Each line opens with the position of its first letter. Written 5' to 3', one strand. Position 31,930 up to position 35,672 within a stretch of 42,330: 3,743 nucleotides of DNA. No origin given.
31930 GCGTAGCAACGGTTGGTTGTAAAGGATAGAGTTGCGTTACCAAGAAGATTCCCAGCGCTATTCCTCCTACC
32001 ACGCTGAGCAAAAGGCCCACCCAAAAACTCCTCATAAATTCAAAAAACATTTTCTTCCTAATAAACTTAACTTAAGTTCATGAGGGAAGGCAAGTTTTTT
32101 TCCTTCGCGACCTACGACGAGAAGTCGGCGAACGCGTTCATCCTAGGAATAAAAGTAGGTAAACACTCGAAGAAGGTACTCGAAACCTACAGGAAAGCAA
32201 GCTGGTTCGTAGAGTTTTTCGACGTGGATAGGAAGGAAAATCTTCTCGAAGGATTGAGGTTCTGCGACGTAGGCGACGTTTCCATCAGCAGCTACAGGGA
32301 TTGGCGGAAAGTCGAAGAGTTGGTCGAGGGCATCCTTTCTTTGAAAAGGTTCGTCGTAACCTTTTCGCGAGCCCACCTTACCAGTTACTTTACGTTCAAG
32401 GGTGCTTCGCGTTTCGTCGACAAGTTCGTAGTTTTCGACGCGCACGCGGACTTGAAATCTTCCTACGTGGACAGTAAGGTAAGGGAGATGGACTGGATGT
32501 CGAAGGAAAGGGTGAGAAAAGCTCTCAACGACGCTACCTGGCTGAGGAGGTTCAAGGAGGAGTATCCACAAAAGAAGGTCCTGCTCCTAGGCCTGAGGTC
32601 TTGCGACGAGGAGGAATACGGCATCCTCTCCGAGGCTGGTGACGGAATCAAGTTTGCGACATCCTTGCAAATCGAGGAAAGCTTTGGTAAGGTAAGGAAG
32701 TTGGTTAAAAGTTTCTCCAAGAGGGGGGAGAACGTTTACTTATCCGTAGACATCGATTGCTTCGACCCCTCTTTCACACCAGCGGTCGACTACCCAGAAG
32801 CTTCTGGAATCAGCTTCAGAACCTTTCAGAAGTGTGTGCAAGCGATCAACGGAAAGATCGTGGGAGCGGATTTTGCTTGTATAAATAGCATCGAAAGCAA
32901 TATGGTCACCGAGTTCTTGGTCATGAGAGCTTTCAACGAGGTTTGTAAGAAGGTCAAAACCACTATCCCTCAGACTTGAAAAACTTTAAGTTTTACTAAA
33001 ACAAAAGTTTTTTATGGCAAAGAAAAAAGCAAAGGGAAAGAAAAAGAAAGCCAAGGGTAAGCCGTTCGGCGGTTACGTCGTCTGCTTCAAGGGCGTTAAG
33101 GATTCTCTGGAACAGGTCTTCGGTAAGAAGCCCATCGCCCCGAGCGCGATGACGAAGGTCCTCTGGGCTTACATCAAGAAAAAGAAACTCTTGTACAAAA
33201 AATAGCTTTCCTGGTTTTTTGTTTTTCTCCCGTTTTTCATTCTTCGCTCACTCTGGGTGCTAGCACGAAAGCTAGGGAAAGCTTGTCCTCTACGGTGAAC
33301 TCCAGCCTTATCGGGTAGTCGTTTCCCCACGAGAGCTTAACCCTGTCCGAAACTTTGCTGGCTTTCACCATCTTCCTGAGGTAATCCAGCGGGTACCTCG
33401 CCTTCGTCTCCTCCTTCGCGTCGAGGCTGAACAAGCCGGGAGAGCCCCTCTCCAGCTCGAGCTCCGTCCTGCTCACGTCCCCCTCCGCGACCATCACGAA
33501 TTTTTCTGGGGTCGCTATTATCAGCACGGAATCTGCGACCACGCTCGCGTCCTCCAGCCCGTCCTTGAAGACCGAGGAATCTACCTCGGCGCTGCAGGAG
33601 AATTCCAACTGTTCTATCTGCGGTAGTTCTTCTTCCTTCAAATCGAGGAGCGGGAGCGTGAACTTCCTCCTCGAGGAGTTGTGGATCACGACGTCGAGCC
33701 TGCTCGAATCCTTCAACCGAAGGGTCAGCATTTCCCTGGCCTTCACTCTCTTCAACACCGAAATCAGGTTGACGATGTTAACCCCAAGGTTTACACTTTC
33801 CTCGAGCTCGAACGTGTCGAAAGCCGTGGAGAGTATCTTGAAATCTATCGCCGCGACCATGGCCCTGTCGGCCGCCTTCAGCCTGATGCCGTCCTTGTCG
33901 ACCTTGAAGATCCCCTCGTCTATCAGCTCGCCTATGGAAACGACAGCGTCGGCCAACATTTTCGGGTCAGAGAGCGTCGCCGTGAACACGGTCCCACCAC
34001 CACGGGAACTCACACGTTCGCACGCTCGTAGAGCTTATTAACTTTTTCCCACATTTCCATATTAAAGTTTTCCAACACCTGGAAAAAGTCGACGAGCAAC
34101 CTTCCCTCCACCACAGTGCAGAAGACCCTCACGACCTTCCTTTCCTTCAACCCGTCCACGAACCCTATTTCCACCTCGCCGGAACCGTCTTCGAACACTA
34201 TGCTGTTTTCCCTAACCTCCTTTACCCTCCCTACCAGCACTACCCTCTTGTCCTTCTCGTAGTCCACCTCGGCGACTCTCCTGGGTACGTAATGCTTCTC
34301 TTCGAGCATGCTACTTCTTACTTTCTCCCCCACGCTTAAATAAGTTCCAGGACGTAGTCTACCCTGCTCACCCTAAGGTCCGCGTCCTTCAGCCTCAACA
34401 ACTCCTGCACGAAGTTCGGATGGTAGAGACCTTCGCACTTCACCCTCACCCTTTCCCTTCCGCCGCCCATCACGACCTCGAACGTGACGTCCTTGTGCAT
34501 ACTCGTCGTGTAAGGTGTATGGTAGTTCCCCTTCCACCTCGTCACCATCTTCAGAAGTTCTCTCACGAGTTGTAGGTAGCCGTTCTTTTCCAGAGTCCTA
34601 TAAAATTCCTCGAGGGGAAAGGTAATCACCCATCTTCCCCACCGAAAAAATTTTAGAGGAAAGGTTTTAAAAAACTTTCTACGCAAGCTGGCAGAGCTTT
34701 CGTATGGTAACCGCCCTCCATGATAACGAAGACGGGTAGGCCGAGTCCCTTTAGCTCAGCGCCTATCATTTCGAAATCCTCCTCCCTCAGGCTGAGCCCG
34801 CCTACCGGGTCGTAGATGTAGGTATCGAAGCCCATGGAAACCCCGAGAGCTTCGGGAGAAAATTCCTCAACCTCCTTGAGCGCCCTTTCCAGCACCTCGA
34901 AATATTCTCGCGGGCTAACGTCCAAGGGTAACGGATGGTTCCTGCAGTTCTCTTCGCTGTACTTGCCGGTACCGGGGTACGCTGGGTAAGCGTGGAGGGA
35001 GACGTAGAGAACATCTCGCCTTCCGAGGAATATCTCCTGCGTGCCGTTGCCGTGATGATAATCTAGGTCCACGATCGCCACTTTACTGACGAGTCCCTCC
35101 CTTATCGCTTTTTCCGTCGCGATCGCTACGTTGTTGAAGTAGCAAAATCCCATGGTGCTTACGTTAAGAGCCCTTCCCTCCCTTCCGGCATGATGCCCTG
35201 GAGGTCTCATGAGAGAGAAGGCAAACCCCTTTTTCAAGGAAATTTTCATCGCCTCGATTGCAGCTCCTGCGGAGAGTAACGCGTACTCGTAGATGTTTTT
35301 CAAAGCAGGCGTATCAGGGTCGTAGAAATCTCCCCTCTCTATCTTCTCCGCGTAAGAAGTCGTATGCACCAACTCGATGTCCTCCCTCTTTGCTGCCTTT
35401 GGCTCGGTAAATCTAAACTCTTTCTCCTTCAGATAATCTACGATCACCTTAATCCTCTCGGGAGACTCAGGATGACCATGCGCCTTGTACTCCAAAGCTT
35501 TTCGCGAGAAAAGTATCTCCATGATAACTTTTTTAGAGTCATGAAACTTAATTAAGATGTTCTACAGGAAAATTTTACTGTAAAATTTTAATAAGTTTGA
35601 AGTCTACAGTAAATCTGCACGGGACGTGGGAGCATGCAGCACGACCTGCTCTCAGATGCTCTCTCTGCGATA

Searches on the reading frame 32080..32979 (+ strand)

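Call 8: search_protein_families(library=pfam, proteins=[window:32080-32979:+], max_evalue=0.001)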
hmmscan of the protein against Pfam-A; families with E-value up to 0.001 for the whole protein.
window:32080-32979:+ (299 aa): 1 family
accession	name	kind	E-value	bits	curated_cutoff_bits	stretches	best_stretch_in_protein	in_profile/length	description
PF00491.26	Arginase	-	2.7e-32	112.8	22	1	37-285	27-274/280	Arginase family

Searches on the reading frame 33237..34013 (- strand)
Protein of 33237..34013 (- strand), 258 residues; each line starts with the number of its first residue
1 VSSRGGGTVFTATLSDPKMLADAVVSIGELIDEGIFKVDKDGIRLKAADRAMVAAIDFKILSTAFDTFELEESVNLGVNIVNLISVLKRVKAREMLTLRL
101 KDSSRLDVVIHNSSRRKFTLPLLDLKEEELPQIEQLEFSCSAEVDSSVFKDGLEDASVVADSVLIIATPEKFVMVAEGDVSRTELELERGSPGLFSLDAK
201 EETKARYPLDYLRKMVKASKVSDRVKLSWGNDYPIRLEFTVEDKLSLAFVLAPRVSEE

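Call 60: search_protein_families(library=pfam, proteins=[window:33237-34013:-], max_evalue=0.001)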
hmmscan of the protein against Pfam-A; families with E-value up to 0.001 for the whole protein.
window:33237-34013:- (258 aa): 3 families
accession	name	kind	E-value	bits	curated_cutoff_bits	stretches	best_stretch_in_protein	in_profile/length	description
PF00705.23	PCNA_N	-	8.2e-14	51.9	20.3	1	10-119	2-112/127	Proliferating cell nuclear antigen, N-terminal domain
PF02747.20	PCNA_C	-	1.2e-13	51.8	23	1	133-253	2-127/128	Proliferating cell nuclear antigen, C-terminal domain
PF02144.21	Rad1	-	1.2e-08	34.8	24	1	9-228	1-244/257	Repair protein Rad1/Rec1/Rad17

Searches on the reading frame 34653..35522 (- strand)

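Call 60: search_protein_families(library=pfam, proteins=[window:34653-35522:-], max_evalue=0.001)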
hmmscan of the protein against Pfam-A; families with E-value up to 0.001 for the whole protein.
window:34653-35522:- (289 aa): 1 family
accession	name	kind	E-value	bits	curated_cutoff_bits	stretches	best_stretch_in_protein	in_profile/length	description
PF00850.24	Hist_deacetyl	-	5.3e-67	226.7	27.9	1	17-286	1-296/298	Histone deacetylase domain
